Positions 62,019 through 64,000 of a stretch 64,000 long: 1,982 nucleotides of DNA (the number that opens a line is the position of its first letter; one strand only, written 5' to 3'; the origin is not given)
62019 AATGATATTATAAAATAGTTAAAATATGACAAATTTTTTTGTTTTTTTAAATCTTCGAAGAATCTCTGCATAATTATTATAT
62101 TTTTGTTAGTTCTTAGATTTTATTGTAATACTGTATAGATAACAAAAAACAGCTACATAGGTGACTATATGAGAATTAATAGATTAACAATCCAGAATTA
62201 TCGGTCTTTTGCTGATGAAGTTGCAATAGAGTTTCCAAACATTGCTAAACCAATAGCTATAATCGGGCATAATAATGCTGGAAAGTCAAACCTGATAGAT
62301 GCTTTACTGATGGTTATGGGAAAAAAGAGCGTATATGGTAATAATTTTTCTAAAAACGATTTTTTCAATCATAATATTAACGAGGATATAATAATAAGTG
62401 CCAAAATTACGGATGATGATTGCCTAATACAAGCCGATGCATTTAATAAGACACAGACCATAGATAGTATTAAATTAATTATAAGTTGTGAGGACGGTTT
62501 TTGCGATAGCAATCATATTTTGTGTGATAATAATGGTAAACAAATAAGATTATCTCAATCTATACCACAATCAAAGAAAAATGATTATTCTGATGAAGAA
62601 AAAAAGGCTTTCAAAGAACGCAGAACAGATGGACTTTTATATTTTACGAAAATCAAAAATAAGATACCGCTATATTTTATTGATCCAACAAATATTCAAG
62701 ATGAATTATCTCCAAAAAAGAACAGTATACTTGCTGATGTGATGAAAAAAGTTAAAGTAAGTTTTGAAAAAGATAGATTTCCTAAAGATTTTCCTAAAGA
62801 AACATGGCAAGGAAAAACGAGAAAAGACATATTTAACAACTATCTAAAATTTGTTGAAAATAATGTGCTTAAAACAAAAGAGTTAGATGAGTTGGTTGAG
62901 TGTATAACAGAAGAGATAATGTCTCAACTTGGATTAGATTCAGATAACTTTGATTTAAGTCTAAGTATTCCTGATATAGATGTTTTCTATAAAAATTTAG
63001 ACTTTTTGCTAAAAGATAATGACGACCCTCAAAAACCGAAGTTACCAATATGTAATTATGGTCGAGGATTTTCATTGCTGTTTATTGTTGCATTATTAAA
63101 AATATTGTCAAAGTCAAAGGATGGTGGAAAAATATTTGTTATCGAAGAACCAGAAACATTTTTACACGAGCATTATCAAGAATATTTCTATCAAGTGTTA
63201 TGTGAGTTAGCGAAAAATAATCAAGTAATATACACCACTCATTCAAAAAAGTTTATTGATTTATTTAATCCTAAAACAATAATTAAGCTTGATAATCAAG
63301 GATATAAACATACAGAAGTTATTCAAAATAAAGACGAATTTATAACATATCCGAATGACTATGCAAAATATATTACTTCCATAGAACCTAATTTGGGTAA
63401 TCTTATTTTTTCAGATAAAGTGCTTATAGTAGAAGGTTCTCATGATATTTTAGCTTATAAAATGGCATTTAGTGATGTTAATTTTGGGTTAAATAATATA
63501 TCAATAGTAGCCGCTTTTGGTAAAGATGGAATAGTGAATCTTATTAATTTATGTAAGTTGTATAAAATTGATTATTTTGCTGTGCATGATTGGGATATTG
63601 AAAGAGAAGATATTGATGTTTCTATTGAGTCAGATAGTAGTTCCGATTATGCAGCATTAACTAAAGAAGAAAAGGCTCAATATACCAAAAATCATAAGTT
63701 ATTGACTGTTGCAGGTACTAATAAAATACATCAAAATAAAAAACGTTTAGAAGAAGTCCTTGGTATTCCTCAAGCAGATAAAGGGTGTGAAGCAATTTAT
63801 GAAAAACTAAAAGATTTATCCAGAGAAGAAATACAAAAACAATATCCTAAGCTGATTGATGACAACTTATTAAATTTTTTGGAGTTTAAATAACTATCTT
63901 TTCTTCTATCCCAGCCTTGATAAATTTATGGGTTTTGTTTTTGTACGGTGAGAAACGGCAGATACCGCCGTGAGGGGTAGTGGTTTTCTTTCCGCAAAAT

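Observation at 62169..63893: OLD-family nuclease of GajA-like size: stand-alone class 1 OLD or Gabija with gajB beyond the window?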

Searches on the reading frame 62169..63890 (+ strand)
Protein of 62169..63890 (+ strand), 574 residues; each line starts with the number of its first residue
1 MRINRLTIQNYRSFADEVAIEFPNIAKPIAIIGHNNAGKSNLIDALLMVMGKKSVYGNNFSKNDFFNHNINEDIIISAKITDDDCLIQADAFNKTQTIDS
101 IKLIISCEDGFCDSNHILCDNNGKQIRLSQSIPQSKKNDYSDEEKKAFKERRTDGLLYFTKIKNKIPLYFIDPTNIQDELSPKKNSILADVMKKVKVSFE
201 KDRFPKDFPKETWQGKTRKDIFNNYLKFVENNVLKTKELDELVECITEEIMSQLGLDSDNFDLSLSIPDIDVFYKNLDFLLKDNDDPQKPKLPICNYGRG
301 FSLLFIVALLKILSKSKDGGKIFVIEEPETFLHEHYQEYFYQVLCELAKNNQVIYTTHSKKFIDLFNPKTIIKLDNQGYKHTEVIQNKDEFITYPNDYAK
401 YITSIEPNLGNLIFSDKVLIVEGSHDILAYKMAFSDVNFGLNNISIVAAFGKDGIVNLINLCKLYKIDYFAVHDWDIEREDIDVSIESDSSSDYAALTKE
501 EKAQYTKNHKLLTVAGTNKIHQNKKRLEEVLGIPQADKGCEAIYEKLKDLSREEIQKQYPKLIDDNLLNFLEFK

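Call 3: search_protein_families(library=pfam, proteins=[window:62169-63890:+], max_evalue=0.01)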
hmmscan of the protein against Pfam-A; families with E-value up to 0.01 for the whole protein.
window:62169-63890:+ (574 aa): 9 families
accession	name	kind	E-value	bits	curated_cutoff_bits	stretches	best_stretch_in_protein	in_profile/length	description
PF13175.12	AAA_15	-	4.5e-26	92.8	32.1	1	1-363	1-374/374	AAA ATPase domain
PF13304.12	AAA_21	-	5.9e-16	59.8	27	2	265-363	215-303/304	AAA domain, putative AbiEii toxin, Type IV TA system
PF02463.25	SMC_N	-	5.1e-13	49.4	40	1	3-366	2-205/220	RecF/RecN/SMC N terminal domain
PF13476.12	AAA_23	-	3.1e-10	41.5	27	1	5-233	1-170/201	AAA domain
PF20469.4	OLD-like_TOPRIM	-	3.1e-10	40.9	23.2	1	413-476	1-67/67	Overcoming lysogenization defect protein-like, TOPRIM domain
PF13514.12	AAA_27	-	3.3e-06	27.3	22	1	1-83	1-77/206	AAA domain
PF11398.14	DUF2813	-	8.1e-06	25.9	21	1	28-71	24-66/372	Protein of unknown function (DUF2813)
PF13555.12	AAA_29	-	1.9e-05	24.8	27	1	4-53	2-49/61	P-loop containing region of AAA domain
PF00009.33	GTP_EFTU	-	0.0033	17.5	26.5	1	29-59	6-36/188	Elongation factor Tu GTP binding domain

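Call 4: search_protein_families(library=padloc, proteins=[window:62169-63890:+], max_evalue=0.01)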
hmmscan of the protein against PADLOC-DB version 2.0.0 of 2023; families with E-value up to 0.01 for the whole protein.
window:62169-63890:+ (574 aa): 89 families (the best 25 are shown)
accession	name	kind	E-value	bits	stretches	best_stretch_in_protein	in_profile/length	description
PDLC02358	Old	-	1.3e-35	121.3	1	1-525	2-501/578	Old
PDLC00066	GajA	-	1.6e-25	87.7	2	222-504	182-461/567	AAA ATPase domain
PDLC02979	AriA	-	2.5e-25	88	1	1-363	1-373/373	-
PDLC00070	GajA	-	4.2e-25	86.4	2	224-531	195-513/596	AAA ATPase domain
PDLC00099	GajA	-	1.5e-24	85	2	176-509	162-484/626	AAA ATPase domain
PDLC00096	GajA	-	5e-23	79.7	1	1-426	1-397/630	AAA ATPase domain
PDLC04135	mad3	-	1.2e-22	79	1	2-389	1-353/374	mads_3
PDLC00081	GajA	-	1.2e-22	78.4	2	217-437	184-394/574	AAA ATPase domain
PDLC00080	GajA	-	9.5e-21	72.2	1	1-524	1-496/622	AAA ATPase domain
PDLC00069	GajA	-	2.6e-20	70.4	2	1-69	1-64/687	AAA ATPase domain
PDLC00071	GajA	-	6.1e-20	69.5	2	217-528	176-491/588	AAA ATPase domain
PDLC00086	GajA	-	1.2e-19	68.6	2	275-437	262-416/600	AAA ATPase domain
PDLC00091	GajA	-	2.7e-19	67.4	1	1-425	1-401/627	AAA ATPase domain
PDLC00085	GajA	-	5.8e-19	66.3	2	1-129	1-119/580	AAA ATPase domain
PDLC00072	GajA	-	1.4e-18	64.7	2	224-428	247-451/709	AAA ATPase domain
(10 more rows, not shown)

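Call 5: search_protein_families(library=ncbifam, proteins=[window:62169-63890:+], max_evalue=0.01)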
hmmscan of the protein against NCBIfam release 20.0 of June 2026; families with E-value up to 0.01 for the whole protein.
window:62169-63890:+ (574 aa): 10 families
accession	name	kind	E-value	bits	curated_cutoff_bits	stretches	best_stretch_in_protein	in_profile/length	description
TIGR02168.1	SMC_prok_B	equivalog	2.6e-09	35.4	567.35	1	2-54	1-51/1181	chromosome segregation protein SMC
TIGR02169.1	SMC_prok_A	equivalog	1.4e-07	29.7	729.4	1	3-55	2-52/1165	chromosome segregation protein SMC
NF047739.1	antiphage_MADS3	equivalog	1.6e-06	27.5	420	0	309-386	329-402/427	methylation-associated defense system AAA family ATPase MAD3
NF003034.1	PRK03918.1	equivalog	6.7e-06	24.4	700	1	1-87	1-86/878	DNA double-strand break repair ATPase Rad50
TIGR00611.2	recf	equivalog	1.2e-05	24.7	172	1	3-61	1-56/339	DNA replication/repair protein RecF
TIGR00618.1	sbcc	subfamily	0.00011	20.3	478.5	1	1-46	1-47/1043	exonuclease subunit SbcC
NF041760.1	PtuA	equivalog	0.0018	17.2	500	1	318-384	375-441/524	retron Ec78 anti-phage system effector ATPase PtuA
NF009381.0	PRK12740.1-5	subfamily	0.0062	15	583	0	27-71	10-57/692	elongation factor G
TIGR00231.1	small_GTP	domain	0.0081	15.9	42.5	0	29-58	6-35/164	GTP-binding protein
TIGR02857.1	CydD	equivalog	0.0098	14.9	435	0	307-364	467-521/529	thiol reductant ABC exporter subunit CydD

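Call 9: find_encoding_contigs(protein=window:62169-63890:+, flank=10000, max_places=10)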
Protein window:62169-63890:+ (574 aa): 8 contigs read that carry it; 4 places shown.
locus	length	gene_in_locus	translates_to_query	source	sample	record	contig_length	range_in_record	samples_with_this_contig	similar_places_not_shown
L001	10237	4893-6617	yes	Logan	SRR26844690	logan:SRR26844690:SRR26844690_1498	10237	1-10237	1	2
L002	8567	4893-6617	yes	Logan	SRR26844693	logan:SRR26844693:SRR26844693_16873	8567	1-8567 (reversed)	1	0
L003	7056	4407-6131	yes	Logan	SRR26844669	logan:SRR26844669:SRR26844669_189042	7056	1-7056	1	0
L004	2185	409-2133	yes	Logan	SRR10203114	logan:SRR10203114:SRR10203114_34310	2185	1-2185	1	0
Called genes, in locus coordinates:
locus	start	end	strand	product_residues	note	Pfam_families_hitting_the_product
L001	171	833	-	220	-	PF00239:Resolvase, PF02796:HTH_7 (weak)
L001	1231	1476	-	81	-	-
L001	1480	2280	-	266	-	-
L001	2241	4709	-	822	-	PF02384:N6_Mtase (weak), PF07669:Eco57I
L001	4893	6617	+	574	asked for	PF02463:SMC_N, PF11398:DUF2813 (faint), PF13175:AAA_15, PF13476:AAA_23, PF13514:AAA_27 (weak), PF13304:AAA_21, PF20469:OLD-like_TOPRIM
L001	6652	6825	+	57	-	-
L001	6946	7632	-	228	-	PF20172:DUF6538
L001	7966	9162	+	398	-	PF03235:GmrSD_N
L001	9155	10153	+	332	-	PF18735:HEPN_RiboL-PSP, PF18737:HEPN_MAE_28990 (weak)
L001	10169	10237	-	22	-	?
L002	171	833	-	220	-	PF00239:Resolvase, PF02796:HTH_7 (weak)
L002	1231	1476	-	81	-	-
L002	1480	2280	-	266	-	-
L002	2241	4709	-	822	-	PF02384:N6_Mtase (weak), PF07669:Eco57I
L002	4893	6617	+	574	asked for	PF02463:SMC_N, PF11398:DUF2813 (faint), PF13175:AAA_15, PF13476:AAA_23, PF13514:AAA_27 (weak), PF13304:AAA_21, PF20469:OLD-like_TOPRIM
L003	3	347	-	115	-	?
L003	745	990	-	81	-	-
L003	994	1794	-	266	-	-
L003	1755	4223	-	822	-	PF02384:N6_Mtase (weak), PF07669:Eco57I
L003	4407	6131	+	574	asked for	PF02463:SMC_N, PF11398:DUF2813 (faint), PF13175:AAA_15, PF13476:AAA_23, PF13514:AAA_27 (weak), PF13304:AAA_21, PF20469:OLD-like_TOPRIM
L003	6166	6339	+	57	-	-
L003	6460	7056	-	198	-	?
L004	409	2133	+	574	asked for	PF02463:SMC_N, PF11398:DUF2813 (faint), PF13175:AAA_15, PF13476:AAA_23, PF13514:AAA_27 (weak), PF13304:AAA_21, PF20469:OLD-like_TOPRIM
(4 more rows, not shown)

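Call 12: search_solved_structures(query=window:62169-63890:+, max_evalue=0.01, show_alignments=3)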
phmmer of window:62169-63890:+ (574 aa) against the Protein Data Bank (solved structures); distinct sequences matched with E-value up to 0.01: 16.
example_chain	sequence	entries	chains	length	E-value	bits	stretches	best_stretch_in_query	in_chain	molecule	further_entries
6p74_A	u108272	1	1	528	7e-25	91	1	232-535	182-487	Putative ATP-dependent endonuclease of the OLD family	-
5h68_A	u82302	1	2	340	2.5e-06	29.7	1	3-56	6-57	Chromosome partition protein Smc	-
1e69_A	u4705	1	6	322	3.5e-06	29.3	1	1-55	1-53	CHROMOSOME SEGREGATION SMC PROTEIN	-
3zgx_A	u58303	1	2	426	9.6e-05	24.5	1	3-56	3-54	CHROMOSOME PARTITION PROTEIN SMC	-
4nck_A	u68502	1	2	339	9.7e-05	24.5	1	1-49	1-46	DNA double-strand break repair Rad50 ATPase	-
5h66_A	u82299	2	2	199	0.00012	24.2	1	3-57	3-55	Chromosome partition protein Smc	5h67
5xg3_A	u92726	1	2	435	0.0002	23.5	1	3-56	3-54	Chromosome partition protein Smc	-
3qkt_A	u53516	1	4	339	0.00021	23.4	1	1-49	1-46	DNA double-strand break repair rad50 ATPase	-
4nci_A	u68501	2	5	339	0.00022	23.3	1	1-49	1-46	DNA double-strand break repair Rad50 ATPase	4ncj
3qku_A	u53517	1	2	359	0.00025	23.1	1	1-49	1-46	DNA double-strand break repair rad50 ATPase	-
4nch_A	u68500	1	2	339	0.00026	23.1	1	1-49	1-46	DNA double-strand break repair Rad50 ATPase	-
1us8_A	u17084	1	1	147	0.00096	21.2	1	1-49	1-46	DNA DOUBLE-STRAND BREAK REPAIR RAD50 ATPASE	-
1f2t_A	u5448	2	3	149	0.00099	21.2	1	1-49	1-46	RAD50 ABC-ATPASE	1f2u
1ii8_A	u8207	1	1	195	0.0014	20.6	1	1-49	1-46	Rad50 ABC-ATPase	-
3qkr_A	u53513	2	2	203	0.0015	20.5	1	1-49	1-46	DNA double-strand break repair rad50 ATPase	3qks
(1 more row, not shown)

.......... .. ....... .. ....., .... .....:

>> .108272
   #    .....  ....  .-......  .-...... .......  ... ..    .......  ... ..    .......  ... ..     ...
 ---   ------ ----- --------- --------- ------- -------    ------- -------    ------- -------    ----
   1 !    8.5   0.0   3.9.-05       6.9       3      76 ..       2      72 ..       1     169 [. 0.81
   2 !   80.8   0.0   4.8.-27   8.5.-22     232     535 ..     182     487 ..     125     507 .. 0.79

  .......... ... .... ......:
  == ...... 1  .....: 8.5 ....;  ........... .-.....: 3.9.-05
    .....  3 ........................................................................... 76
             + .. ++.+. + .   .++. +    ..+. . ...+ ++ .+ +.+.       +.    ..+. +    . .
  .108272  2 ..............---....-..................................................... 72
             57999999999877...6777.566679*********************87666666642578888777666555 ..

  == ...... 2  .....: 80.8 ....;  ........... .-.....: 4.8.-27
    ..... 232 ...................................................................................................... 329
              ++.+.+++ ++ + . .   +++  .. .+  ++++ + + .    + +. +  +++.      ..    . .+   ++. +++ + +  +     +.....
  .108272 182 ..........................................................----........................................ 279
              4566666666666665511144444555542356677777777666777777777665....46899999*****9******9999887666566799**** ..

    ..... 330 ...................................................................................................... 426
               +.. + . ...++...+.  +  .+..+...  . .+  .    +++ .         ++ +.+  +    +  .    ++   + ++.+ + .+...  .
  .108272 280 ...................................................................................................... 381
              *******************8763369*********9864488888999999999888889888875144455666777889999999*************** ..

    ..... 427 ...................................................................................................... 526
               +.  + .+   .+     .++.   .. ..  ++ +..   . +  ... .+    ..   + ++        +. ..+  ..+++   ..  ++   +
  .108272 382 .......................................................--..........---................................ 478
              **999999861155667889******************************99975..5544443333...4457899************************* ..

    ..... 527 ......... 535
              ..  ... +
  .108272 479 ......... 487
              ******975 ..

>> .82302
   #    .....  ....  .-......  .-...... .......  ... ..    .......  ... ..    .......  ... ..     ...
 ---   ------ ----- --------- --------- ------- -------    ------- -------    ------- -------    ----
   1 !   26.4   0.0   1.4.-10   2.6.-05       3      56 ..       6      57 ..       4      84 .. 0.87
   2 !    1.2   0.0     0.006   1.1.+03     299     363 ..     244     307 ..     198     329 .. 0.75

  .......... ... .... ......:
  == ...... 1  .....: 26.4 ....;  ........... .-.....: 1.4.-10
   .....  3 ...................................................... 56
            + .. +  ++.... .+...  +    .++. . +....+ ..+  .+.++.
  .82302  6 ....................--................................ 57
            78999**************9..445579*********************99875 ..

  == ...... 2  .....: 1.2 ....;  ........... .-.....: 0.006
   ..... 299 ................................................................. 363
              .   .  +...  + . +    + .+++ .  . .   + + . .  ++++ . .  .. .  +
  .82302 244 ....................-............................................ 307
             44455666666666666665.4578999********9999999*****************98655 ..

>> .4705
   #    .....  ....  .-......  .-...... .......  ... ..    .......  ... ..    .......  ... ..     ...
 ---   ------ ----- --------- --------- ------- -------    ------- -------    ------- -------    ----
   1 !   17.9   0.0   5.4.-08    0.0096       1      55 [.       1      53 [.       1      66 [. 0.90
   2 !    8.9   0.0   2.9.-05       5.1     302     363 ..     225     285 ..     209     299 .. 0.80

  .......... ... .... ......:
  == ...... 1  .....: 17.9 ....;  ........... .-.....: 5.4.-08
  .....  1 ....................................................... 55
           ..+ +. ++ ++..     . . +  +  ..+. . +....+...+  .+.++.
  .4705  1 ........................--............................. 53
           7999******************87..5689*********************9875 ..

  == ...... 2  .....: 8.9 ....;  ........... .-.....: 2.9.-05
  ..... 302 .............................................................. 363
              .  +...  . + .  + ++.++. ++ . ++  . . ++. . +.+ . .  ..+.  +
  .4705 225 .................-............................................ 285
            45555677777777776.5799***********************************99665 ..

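Call 13: find_homologous_proteins(query=window:62169-63890:+, max_evalue=0.00001)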
Query window:62169-63890:+ (574 aa): 101 proteins with E <= 0.00001 among 8000 candidates.
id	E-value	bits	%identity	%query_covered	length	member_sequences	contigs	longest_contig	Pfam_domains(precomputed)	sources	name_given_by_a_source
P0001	0.0e+0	1242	97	100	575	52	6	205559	PF20469.5,PF11398.15,PF13514.13,PF13175.13,PF13476.13,PF02463.26,PF13304.13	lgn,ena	-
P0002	3.1e-263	893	69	99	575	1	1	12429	PF20469.5,PF13175.13,PF13476.13,PF02463.26,PF13304.13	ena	-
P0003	1.2e-228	779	92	67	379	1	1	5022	PF20469.5,PF13175.13,PF13304.13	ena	-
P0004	3.4e-155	536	45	99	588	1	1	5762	PF20469.5,PF13175.13,PF13476.13,PF02463.26,PF13304.13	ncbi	-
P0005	7.6e-155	535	44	98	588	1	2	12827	PF20469.5,PF13175.13,PF13476.13,PF02463.26,PF13304.13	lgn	-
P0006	1.2e-153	531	46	99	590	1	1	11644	PF20469.5,PF13175.13,PF13476.13,PF02463.26,PF13304.13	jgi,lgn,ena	-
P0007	4.6e-153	529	45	100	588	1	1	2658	PF20469.5,PF13175.13,PF13476.13,PF02463.26,PF13304.13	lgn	-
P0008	6.7e-151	522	45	100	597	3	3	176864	PF20469.5,PF11398.15,PF13175.13,PF13476.13,PF02463.26,PF13304.13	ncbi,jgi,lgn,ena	ncbi:MAG: AAA family ATPase [Sedimentisphaerales bacterium]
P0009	1.1e-150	521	46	100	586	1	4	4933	PF20469.5,PF11398.15,PF13175.13,PF13476.13,PF02463.26,PF13304.13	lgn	-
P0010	8.6e-149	515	44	100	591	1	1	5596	PF20469.5,PF11398.15,PF13175.13,PF13476.13,PF13555.13,PF02463.26,PF13304.13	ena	-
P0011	2.8e-148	513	44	99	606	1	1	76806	PF20469.5,PF11398.15,PF13175.13,PF13476.13,PF02463.26,PF13304.13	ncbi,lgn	-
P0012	6.6e-148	512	45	100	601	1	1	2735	PF20469.5,PF11398.15,PF13175.13,PF13476.13,PF02463.26,PF13304.13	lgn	-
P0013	1.7e-147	511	44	100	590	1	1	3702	PF20469.5,PF11398.15,PF13175.13,PF13476.13,PF02463.26,PF13304.13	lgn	-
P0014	2.7e-147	510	45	100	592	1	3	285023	PF20469.5,PF13175.13,PF13476.13,PF02463.26,PF13304.13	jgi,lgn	jgi:predicted ATP-dependent endonuclease of OLD family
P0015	2.7e-146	507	44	100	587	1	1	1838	PF20469.5,PF11398.15,PF13175.13,PF13476.13,PF02463.26,PF13304.13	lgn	-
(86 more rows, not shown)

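Call 15: find_encoding_contigs(protein=P0002, flank=6000, max_places=3)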
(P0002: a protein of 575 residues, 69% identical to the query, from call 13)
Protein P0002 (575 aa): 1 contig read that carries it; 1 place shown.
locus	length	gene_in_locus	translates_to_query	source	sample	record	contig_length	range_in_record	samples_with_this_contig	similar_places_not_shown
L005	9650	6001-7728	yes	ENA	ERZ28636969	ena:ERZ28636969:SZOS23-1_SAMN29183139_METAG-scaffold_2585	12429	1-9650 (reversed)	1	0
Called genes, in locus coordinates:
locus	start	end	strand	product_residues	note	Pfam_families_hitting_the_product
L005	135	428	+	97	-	PF00216:Bac_DNA_binding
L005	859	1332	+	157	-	PF00583:Acetyltransf_1, PF13673:Acetyltransf_10, PF13508:Acetyltransf_7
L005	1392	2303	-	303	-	-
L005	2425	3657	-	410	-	PF01501:Glyco_transf_8, PF18404:Glyco_transf_24 (weak)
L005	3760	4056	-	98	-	PF22277:EncFtn-like (weak), PF02915:Rubrerythrin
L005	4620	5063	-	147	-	PF00583:Acetyltransf_1, PF13673:Acetyltransf_10, PF13508:Acetyltransf_7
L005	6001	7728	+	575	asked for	PF02463:SMC_N, PF13175:AAA_15, PF13476:AAA_23, PF13304:AAA_21, PF20469:OLD-like_TOPRIM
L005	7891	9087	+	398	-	PF01527:HTH_Tnp_1, PF13384:HTH_23 (faint), PF13276:HTH_21, PF00665:rve, PF13683:rve_3, PF13333:rve_2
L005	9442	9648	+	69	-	?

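Call 16: find_encoding_contigs(protein=P0008, flank=6000, max_places=3)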
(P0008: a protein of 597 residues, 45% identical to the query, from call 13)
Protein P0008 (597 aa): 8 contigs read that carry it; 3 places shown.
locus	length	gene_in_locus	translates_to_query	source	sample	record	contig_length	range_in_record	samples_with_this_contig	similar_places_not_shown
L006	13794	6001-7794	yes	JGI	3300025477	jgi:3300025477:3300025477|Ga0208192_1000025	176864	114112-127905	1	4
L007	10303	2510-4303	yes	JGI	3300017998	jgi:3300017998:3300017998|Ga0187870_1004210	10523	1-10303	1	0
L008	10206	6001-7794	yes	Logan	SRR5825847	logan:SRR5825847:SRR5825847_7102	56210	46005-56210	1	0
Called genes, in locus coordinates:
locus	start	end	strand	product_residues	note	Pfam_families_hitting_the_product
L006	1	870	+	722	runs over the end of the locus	PF00580:UvrD-helicase, PF13245:AAA_19, PF01443:Viral_helicase1 (faint), PF13361:UvrD_C, PF13538:UvrD_C_2, PF21196:PcrA_UvrD_tudor (weak)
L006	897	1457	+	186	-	PF24135:DUF7402 (weak), PF00754:F5_F8_type_C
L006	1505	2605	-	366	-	PF02156:Glyco_hydro_26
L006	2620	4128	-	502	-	PF16990:CBM_35, PF03442:CBM_X2, PF00753:Lactamase_B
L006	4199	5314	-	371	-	PF10518:TAT_signal (faint), PF00150:Cellulase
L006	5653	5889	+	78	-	-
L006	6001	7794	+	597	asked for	PF02463:SMC_N, PF11398:DUF2813 (faint), PF13175:AAA_15, PF13476:AAA_23, PF13304:AAA_21, PF20469:OLD-like_TOPRIM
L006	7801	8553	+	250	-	-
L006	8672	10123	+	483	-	PF00342:PGI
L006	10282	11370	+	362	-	PF00483:NTP_transferase, PF12804:NTP_transf_3 (weak), PF22640:ManC_GMP_beta-helix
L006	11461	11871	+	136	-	PF03652:RuvX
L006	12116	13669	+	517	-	PF02310:B12-binding, PF04055:Radical_SAM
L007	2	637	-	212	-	?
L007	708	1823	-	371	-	PF10518:TAT_signal (faint), PF00150:Cellulase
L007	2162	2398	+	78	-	-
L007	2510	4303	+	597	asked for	PF02463:SMC_N, PF11398:DUF2813 (faint), PF13175:AAA_15, PF13476:AAA_23, PF13304:AAA_21, PF20469:OLD-like_TOPRIM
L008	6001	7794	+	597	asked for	PF02463:SMC_N, PF11398:DUF2813 (faint), PF13175:AAA_15, PF13476:AAA_23, PF13304:AAA_21, PF20469:OLD-like_TOPRIM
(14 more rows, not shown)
